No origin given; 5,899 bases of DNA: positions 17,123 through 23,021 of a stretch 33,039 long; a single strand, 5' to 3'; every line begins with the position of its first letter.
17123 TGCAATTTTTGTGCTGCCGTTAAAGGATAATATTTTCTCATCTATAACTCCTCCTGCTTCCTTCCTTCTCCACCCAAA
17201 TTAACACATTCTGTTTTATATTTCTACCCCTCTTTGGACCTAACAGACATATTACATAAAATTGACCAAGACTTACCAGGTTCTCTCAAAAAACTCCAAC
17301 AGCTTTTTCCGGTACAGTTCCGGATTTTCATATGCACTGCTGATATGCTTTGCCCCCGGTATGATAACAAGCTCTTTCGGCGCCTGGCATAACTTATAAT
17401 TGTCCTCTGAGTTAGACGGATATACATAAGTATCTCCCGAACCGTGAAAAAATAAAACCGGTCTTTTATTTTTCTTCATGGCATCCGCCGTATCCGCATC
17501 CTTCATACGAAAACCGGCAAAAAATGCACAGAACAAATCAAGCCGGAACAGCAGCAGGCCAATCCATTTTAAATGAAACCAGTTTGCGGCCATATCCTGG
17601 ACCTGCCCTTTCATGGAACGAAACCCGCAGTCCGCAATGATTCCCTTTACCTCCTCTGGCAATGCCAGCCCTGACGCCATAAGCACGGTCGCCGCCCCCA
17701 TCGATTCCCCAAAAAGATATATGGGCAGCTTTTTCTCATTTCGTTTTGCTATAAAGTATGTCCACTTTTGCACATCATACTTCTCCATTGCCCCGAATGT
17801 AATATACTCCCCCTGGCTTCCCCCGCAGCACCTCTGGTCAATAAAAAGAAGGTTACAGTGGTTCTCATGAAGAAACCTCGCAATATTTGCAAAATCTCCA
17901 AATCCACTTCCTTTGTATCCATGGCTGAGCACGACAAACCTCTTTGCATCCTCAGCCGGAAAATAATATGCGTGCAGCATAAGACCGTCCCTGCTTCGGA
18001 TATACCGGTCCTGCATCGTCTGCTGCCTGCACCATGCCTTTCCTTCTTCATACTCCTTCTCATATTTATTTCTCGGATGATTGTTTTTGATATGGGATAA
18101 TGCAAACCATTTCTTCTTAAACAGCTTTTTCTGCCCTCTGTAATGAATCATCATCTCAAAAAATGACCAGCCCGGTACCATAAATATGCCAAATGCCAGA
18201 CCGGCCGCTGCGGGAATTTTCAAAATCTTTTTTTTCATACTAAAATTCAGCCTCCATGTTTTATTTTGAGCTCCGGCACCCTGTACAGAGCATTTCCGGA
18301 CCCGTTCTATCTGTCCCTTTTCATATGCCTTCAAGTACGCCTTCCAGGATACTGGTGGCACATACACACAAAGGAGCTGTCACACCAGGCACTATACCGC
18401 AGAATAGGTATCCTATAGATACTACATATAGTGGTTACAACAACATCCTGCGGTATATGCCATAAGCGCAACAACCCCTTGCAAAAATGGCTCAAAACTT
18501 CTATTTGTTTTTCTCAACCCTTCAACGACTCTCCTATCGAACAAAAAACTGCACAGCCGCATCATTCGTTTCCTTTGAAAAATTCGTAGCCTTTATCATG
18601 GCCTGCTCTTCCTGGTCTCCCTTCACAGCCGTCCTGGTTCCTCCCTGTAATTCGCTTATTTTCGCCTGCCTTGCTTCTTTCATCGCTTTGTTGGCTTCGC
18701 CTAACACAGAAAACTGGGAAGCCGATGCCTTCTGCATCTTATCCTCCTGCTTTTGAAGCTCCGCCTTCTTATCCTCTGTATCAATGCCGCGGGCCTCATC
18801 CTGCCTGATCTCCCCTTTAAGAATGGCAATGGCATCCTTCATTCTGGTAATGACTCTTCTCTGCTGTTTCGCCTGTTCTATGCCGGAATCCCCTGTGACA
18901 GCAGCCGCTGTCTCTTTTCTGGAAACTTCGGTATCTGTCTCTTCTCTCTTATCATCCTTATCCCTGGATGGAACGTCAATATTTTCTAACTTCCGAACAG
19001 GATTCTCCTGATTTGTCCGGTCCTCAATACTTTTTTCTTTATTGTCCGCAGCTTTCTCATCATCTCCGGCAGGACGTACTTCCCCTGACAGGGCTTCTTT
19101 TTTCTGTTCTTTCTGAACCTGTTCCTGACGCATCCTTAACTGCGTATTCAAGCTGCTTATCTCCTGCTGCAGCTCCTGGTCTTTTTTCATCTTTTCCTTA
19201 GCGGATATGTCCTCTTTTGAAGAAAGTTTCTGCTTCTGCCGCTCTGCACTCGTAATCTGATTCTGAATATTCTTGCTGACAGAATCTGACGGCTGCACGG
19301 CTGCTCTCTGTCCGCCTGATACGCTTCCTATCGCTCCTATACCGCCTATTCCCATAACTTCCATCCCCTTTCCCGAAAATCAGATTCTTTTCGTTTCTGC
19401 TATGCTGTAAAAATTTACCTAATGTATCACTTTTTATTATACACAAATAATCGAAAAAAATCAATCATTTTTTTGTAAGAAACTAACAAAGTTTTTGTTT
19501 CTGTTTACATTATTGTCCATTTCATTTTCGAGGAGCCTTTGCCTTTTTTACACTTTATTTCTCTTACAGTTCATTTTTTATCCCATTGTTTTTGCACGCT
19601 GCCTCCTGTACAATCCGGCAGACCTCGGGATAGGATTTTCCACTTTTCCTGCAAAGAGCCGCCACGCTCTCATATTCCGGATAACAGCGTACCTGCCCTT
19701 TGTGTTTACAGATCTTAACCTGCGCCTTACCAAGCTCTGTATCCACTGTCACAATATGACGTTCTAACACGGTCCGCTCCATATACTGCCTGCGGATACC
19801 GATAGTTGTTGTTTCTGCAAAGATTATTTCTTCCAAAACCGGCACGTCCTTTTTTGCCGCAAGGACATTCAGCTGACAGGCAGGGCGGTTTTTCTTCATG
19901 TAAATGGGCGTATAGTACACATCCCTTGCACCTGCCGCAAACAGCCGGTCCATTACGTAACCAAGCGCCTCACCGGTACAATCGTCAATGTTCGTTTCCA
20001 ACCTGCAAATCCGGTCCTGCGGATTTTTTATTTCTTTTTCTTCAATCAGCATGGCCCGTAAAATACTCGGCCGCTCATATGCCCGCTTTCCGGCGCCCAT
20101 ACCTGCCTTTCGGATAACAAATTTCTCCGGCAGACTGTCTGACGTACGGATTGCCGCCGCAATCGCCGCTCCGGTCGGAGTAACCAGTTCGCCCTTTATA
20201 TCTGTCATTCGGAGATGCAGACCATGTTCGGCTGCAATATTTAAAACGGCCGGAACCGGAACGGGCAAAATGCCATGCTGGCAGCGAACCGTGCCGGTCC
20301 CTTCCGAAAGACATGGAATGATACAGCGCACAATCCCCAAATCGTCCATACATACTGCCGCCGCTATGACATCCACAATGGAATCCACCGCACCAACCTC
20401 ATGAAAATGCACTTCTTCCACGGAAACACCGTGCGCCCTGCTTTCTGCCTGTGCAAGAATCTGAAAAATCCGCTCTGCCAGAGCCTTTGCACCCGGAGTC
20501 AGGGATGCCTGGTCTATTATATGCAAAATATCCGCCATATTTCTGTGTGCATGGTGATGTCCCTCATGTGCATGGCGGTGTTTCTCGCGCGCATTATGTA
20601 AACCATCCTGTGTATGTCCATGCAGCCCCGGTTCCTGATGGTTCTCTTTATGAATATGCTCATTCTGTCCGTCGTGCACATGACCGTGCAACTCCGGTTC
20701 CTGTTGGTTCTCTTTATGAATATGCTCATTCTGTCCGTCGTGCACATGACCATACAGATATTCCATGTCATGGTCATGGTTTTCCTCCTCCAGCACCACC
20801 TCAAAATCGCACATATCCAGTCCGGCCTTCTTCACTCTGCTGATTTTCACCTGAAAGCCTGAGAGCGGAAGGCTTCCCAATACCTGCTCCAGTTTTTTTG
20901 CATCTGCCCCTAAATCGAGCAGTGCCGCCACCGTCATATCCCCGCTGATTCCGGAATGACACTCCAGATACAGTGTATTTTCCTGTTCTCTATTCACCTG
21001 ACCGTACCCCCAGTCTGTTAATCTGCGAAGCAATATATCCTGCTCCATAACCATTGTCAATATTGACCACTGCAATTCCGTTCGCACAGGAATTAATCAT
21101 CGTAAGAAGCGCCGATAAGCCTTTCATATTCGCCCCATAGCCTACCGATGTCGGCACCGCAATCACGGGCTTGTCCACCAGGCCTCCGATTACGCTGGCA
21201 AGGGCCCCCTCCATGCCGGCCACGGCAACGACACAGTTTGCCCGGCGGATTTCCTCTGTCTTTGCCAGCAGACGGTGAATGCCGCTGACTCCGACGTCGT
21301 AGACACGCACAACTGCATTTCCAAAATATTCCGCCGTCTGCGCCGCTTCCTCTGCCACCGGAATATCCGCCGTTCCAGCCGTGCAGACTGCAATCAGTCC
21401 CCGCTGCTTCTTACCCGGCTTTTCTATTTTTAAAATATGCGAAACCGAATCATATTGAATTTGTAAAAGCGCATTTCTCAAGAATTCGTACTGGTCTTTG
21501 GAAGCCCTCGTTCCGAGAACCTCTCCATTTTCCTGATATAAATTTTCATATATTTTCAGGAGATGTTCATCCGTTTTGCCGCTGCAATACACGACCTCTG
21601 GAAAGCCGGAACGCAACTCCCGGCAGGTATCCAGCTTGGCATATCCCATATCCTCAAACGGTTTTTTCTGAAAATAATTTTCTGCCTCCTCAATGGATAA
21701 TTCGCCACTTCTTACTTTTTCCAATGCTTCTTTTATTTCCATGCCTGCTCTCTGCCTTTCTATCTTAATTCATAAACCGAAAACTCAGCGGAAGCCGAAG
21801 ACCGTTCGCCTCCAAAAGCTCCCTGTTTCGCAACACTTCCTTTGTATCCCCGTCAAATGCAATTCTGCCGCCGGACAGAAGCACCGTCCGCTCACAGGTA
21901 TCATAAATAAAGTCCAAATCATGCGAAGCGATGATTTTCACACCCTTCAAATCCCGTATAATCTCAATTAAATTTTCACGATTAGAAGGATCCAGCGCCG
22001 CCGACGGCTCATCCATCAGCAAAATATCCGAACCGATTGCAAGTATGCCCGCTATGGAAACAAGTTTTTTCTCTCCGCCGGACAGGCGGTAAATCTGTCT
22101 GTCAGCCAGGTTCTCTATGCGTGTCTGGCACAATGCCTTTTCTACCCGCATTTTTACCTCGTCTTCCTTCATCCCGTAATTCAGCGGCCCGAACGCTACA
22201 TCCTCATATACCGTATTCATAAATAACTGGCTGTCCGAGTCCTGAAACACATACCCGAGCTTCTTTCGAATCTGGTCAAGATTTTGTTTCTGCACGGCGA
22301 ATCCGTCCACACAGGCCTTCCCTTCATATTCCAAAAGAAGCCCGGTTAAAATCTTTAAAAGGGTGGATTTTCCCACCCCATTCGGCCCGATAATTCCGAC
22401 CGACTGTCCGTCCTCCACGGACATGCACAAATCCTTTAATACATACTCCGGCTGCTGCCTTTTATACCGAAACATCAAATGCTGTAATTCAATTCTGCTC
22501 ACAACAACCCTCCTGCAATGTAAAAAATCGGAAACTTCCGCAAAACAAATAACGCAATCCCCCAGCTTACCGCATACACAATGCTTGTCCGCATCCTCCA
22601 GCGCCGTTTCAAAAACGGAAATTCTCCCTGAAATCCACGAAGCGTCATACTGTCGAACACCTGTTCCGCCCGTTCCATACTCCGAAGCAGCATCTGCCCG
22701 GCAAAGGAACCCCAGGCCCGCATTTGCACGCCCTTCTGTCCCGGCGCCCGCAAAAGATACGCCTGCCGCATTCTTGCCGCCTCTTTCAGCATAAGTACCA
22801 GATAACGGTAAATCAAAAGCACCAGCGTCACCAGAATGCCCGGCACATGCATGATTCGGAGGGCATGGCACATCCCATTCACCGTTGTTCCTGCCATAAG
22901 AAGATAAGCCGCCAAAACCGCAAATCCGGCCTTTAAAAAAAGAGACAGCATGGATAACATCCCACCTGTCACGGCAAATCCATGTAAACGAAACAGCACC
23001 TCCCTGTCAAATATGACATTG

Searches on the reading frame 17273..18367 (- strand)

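Call 24: search_protein_families(library=pfam, proteins=[window:17273-18367:-], max_evalue=0.001)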
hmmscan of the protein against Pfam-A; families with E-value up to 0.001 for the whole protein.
window:17273-18367:- (364 aa): 6 families
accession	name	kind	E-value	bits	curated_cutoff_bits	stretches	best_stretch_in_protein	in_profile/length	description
PF12146.15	Hydrolase_4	-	2e-17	63.8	27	1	140-256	2-117/239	Serine aminopeptidase, S33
PF00561.26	Abhydrolase_1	-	1.8e-12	47.9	25.8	1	145-250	3-103/245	alpha/beta hydrolase fold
PF00326.27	Peptidase_S9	-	6.5e-08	32.8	22.6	1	213-362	63-208/213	Prolyl oligopeptidase family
PF12697.13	Abhydrolase_6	-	9.2e-07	30.2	26.3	1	145-350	1-212/217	Alpha/beta hydrolase family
PF03959.19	FSH1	-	5.4e-05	23.4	21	1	279-339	136-198/211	Serine hydrolase (FSH1)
PF02230.22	Abhydrolase_2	-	0.00036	20.9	23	0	216-258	107-148/217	Phospholipase/Carboxylesterase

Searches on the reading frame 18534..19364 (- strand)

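Call 24: search_protein_families(library=pfam, proteins=[window:18534-19364:-], max_evalue=0.001)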
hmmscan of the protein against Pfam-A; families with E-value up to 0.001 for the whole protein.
window:18534-19364:- (276 aa): 1 family
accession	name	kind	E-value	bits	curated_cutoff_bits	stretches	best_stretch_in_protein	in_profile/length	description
PF14282.11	FlxA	-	6.3e-08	33.1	26.3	1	13-102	2-91/101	FlxA-like protein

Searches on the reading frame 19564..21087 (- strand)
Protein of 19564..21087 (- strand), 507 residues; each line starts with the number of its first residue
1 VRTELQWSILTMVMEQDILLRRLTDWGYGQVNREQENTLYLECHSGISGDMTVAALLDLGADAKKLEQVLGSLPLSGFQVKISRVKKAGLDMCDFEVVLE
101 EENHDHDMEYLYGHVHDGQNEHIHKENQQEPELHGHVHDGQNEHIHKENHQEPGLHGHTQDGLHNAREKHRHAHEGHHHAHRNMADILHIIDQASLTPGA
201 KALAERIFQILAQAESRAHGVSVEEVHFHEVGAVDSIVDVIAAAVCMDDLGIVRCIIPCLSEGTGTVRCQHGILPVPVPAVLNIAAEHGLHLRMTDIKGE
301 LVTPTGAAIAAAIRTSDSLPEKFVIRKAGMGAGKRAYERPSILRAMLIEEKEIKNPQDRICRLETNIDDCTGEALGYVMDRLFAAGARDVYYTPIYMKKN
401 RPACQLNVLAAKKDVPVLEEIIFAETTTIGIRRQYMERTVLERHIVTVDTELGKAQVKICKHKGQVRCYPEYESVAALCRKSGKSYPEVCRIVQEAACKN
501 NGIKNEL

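Call 24: search_protein_families(library=pfam, proteins=[window:19564-21087:-], max_evalue=0.001)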
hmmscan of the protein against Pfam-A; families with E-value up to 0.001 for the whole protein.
window:19564-21087:- (507 aa): 1 family
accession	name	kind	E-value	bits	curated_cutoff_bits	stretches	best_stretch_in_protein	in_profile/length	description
PF01969.22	Ni_insertion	-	3.9e-139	464.4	22.1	1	39-489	1-374/375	Nickel insertion protein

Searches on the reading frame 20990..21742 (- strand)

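Call 24: search_protein_families(library=pfam, proteins=[window:20990-21742:-], max_evalue=0.001)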
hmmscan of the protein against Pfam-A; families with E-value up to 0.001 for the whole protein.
window:20990-21742:- (250 aa): 1 family
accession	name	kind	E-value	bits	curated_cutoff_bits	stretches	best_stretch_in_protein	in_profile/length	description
PF00731.26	AIRC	-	4.9e-15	55.8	30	1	117-243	2-128/148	AIR carboxylase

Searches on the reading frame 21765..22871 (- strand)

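Call 24: search_protein_families(library=pfam, proteins=[window:21765-22871:-], max_evalue=0.001)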
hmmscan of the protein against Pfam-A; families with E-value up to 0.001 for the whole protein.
window:21765-22871:- (368 aa): 4 families
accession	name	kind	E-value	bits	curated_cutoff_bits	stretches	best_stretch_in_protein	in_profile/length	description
PF00005.33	ABC_tran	-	2.5e-31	109.5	25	1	145-290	1-136/137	ABC transporter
PF13304.12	AAA_21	-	5.6e-13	50.1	27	2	255-318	230-299/304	AAA domain, putative AbiEii toxin, Type IV TA system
PF02463.25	SMC_N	-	2.4e-10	40.6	40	1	158-309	27-187/220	RecF/RecN/SMC N terminal domain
PF13175.12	AAA_15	-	0.0001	22.5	32.1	0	160-226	28-92/374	AAA ATPase domain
